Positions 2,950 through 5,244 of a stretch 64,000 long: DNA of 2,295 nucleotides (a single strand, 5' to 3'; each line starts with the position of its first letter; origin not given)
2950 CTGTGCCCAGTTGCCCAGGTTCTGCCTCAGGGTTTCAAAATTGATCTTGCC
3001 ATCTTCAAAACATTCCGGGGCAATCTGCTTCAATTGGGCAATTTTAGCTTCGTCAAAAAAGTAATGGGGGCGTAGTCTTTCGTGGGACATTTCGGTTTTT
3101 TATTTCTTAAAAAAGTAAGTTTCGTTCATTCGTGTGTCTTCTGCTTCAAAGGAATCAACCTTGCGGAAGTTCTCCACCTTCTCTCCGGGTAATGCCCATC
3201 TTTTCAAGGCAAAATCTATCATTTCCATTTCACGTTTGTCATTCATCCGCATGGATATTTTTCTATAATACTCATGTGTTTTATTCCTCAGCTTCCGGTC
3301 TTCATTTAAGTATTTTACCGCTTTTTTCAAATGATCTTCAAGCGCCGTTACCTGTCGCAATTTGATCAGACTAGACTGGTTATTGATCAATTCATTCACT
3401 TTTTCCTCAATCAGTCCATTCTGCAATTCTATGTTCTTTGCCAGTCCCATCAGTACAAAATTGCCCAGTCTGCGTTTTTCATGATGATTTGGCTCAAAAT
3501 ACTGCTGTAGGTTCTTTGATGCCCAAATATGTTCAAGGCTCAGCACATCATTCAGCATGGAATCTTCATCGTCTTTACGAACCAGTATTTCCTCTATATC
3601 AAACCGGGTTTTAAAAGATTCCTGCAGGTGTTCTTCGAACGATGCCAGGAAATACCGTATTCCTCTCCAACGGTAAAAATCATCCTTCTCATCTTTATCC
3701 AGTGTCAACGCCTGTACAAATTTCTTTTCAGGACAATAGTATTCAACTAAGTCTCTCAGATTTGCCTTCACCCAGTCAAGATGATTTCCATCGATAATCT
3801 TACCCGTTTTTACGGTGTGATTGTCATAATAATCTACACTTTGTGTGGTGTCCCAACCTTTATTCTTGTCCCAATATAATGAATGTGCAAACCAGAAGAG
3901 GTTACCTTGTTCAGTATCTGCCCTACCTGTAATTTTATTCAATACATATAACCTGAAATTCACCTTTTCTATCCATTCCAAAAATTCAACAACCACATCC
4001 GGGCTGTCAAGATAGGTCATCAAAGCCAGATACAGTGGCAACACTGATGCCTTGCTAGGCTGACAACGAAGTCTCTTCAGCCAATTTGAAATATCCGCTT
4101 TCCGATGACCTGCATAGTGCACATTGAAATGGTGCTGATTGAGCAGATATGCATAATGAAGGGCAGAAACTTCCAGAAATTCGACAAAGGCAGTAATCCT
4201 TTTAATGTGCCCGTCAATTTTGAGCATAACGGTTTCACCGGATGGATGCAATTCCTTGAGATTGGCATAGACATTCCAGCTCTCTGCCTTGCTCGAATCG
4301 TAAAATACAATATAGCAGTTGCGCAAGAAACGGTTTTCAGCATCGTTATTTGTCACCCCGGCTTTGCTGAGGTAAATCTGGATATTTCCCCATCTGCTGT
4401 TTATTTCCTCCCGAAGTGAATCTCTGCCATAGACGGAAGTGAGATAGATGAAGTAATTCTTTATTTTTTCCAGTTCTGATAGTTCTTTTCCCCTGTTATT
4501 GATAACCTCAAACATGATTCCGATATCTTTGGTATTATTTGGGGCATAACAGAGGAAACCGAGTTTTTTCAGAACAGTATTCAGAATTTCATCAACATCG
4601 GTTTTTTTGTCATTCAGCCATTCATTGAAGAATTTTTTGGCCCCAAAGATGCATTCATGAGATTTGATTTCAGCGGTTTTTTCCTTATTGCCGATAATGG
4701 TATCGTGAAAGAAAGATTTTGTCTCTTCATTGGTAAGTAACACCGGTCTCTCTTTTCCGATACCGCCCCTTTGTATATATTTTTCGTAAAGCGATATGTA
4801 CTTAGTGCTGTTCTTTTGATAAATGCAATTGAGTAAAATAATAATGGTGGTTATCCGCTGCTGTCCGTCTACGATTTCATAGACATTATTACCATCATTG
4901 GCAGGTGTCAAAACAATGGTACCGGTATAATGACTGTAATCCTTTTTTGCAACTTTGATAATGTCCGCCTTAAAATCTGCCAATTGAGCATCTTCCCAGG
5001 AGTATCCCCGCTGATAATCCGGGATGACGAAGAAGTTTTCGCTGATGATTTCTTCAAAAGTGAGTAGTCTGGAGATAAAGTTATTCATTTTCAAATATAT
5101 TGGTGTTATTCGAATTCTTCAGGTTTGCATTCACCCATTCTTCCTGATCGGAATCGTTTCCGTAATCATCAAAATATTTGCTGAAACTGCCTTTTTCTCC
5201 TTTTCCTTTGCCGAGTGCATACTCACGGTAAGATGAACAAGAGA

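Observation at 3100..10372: Two full-length DUF262/DUF1524 paralogs bracket the helicase-nuclease in one operon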

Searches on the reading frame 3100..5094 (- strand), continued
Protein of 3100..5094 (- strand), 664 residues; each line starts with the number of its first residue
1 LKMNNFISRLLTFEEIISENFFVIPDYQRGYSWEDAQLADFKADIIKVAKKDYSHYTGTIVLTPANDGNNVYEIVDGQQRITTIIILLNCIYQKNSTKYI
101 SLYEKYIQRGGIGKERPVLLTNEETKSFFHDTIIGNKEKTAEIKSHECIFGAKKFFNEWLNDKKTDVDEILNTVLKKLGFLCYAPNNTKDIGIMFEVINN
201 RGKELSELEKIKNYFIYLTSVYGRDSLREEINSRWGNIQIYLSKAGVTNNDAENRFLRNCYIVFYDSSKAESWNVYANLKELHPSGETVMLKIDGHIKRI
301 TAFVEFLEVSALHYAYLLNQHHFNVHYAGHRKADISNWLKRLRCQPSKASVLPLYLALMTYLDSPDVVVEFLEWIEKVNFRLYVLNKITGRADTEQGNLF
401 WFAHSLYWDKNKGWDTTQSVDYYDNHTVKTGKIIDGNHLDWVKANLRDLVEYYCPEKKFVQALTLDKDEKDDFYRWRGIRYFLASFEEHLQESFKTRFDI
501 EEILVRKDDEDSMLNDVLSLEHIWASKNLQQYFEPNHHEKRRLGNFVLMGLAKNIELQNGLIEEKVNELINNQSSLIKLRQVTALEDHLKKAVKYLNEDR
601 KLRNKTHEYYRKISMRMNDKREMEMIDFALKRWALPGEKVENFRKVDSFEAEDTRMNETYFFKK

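Call 55: predict_structure(alignment_id=A2)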
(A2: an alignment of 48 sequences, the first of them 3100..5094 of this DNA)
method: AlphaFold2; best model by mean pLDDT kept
length: 664 residues; sequences in the alignment: 48
mean_pLDDT: 89.1   pTM: 0.85
mean pLDDT of the five models: 89.1, 88.8, 88.1, 88.1, 87.5
residues with pLDDT >= 90: 429; 70-90: 189; 50-70: 42; < 50: 4
segments of 3 or more residues with pLDDT < 50: 1-4
pLDDT, mean of each block of 10 residues (from residue 1): 55 90 83 90 93 88 81 88 96 95 92 91 91 91 89 96 92 94 77 64 80 87 86 89 91 94 92 88 92 95 97 96 95 97 90 96 95 96 84 78 92 79 86 90 94 95 92 93 96 89 79 68 91 94 93 73 89 73 94 95 92 97 98 94 96 95 93
secondary structure, 60 per line:
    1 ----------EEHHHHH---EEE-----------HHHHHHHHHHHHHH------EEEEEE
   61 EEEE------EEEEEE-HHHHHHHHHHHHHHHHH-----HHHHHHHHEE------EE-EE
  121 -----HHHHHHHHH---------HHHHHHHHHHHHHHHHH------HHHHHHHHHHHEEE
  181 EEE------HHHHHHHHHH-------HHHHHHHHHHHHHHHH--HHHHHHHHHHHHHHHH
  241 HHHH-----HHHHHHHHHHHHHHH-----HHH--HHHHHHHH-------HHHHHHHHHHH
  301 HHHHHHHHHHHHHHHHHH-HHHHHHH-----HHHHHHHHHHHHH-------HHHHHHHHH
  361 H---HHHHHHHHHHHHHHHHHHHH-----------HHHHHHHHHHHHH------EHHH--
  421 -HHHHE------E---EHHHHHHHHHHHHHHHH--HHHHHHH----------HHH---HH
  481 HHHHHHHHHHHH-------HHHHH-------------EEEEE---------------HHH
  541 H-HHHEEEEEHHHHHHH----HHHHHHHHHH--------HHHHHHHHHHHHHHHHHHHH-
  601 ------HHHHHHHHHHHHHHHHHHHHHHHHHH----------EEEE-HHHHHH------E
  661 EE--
elements in order: H13-17 E21-23 H35-48 E55-64 E71-76 H78-94 H100-107 H126-134 H144-160 H167-177 E178-183 H190-199 H207-222 H225-244 H250-264 H275-282 H290-318 H320-326 H332-344 H352-361 H365-384 H396-408 H422-425 H438-453 H456-462 H479-492 H500-504 E518-522 H538-541 E546-550 H551-557 H562-571 H580-599 H607-632 E643-646 H648-653 E660-662

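Call 59: fold_search(model_id=the predicted structure, library=pdb)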
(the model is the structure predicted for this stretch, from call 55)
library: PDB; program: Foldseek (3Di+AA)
matches with E <= 10: 101; with E <= 0.001: 3
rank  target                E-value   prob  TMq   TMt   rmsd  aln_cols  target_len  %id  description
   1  9jfl_A                4.2e-14  1.00  0.44  0.48  11.2       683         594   18  Molecular basis of the phosphorothioation-sensing antiphage defence system DndBCDE-DndI (released 2024-12-11)
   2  9jfl_B                2.6e-13  1.00  0.43  0.47  11.6       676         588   19  Molecular basis of the phosphorothioation-sensing antiphage defence system DndBCDE-DndI (released 2024-12-11)
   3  6jiv_C                3.4e-06  1.00  0.23  0.27  19.2       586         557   13  SspE crystal structure (released 2020-03-25)
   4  7r89_B                7.1e-02  0.12  0.11  0.13  21.8       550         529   11  The structure of human ABCG5/ABCG8 purified from yeast (released 2021-09-08)
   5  7r88_B                2.0e-01  0.07  0.09  0.10  22.2       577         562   10  The structure of human ABCG5-I529W/ABCG8-WT (released 2021-09-08)
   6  8wbx_A                4.4e-01  0.05  0.09  0.11  21.1       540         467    8  Cryo-EM structure of the ABCG25 bound to ABA (released 2023-09-27)
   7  9no6                  9.8e-01  0.06  0.11  0.14  25.2       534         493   12  Structure of csTOS the Terpinolene Synthase from Cannabis sativa (released 2025-07-09)
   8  6co7_A                1.1e+00  0.02  0.09  0.07  28.2       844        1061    9  Structure of the nvTRPM2 channel in complex with Ca2+ (released 2018-05-16)
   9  7uw9_d                1.2e+00  0.06  0.09  0.16  19.2       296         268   10  Citrus V-ATPase State 1, H in contact with subunit a (released 2022-07-06)
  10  8wd6_A                1.5e+00  0.02  0.09  0.10  22.6       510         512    8  Cryo-EM structure of the ABCG25 (released 2023-09-27)
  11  4evp                  1.7e+00  0.06  0.13  0.15  19.4       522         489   10  Crystal Structure of Mouse Catenin beta-59 in 7.2M urea (released 2013-05-01)
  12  7r87_B                1.7e+00  0.03  0.10  0.11  23.0       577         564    8  The structure of human ABCG5-WT/ABCG8-I419E (released 2021-09-08)
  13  9nki_U                1.7e+00  0.02  0.10  0.09  25.0       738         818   12  Structure of substrate engaged MIDN-bound human 26S proteasome, EB MIDN_UBL state (Composite map) (released 2025-05-07)
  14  7r8b_B                1.8e+00  0.03  0.10  0.12  22.0       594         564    9  The structure of human ABCG5/ABCG8 supplemented with cholesterol (released 2021-09-08)
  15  4c5s_A                1.8e+00  0.02  0.09  0.09  29.8       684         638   10  Structural Investigations into the Stereochemistry and Activity of a Phenylalanine-2,3-Aminomutase from Taxus chinensi (released 2014-05-07)
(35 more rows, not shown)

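Call 73: search_protein_families(library=pfam, proteins=[L107:13227-14903:+], max_evalue=0.001)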
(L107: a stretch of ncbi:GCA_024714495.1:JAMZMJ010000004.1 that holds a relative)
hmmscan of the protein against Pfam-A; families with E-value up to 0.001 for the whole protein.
L107:13227-14903:+ (558 aa): 1 family
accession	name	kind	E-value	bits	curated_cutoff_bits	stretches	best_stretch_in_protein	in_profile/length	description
PF03235.19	GmrSD_N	-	9e-32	111.2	33.2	1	14-218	2-196/199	GmrSD restriction endonuclease, N-terminal domain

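Call 87: search_protein_families(library=padloc, proteins=[L107:13227-14903:+], max_evalue=1e-8)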
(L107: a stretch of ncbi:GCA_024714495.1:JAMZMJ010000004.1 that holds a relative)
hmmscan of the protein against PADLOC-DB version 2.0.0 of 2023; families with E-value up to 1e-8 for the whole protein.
L107:13227-14903:+ (558 aa): 6 families
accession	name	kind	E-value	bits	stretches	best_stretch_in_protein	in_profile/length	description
PDLC04709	PDC-M55C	-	9.6e-45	151.2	1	13-369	17-392/554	-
PDLC04151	HEC-05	-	6.7e-41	138.7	2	10-110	25-136/600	-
PDLC04150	HEC-05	-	4.7e-24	83.2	1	13-525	10-578/583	-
PDLC04152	HEC-05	-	1.2e-18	65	1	140-523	183-557/566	-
PDLC04153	HEC-05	-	1.1e-16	58.2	1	12-180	8-192/621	-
PDLC03877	NsnA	-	7.4e-09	33.3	1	11-231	51-211/385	-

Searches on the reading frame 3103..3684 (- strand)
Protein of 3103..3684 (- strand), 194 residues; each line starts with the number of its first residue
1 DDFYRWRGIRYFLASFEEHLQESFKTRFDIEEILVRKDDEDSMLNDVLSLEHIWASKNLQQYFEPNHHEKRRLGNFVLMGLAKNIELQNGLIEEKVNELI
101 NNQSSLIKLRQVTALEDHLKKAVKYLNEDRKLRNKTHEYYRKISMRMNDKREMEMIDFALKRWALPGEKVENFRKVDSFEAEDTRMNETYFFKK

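Call 66: search_protein_families(library=padloc, proteins=[window:3103-3684:-], max_evalue=1)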
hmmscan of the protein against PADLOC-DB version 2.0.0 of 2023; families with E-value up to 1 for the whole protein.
seq(194 aa): 0 families
